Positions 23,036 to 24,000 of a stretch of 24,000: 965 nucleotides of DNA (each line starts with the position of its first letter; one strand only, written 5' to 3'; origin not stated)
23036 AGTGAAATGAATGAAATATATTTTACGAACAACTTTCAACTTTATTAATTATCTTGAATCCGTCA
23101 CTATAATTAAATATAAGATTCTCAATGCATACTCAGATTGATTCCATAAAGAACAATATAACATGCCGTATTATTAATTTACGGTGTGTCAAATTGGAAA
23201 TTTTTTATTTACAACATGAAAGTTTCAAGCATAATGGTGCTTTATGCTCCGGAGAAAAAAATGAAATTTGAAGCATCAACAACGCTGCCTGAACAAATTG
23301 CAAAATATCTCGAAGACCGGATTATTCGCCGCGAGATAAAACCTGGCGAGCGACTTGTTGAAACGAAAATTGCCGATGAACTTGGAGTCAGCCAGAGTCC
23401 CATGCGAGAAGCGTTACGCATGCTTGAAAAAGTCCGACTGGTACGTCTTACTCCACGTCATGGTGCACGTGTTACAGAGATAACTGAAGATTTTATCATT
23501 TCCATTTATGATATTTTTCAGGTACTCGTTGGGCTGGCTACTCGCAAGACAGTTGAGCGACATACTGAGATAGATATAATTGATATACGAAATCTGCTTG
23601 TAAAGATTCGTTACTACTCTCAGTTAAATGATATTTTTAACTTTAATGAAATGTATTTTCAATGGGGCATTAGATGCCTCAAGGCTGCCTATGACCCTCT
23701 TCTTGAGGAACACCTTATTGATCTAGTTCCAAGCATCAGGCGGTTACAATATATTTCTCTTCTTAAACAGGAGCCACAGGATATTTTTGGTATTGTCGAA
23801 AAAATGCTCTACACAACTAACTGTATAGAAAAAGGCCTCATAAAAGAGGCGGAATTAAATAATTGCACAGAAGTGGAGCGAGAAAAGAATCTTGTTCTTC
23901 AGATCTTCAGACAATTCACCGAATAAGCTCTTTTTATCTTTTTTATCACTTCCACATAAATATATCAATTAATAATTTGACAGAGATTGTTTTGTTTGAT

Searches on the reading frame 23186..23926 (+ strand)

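Call 5: search_protein_families(library=pfam, proteins=[window:23186-23926:+], max_evalue=0.01)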
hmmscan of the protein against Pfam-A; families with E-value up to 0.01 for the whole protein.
window:23186-23926:+ (246 aa): 2 families
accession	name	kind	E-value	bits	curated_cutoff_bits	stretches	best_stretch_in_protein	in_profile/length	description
PF00392.27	GntR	-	1.7e-15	56.9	27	1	36-96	3-64/64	Bacterial regulatory proteins, gntR family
PF04703.18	FaeA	-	0.0021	18.8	20.7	0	60-94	19-54/62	FaeA-like protein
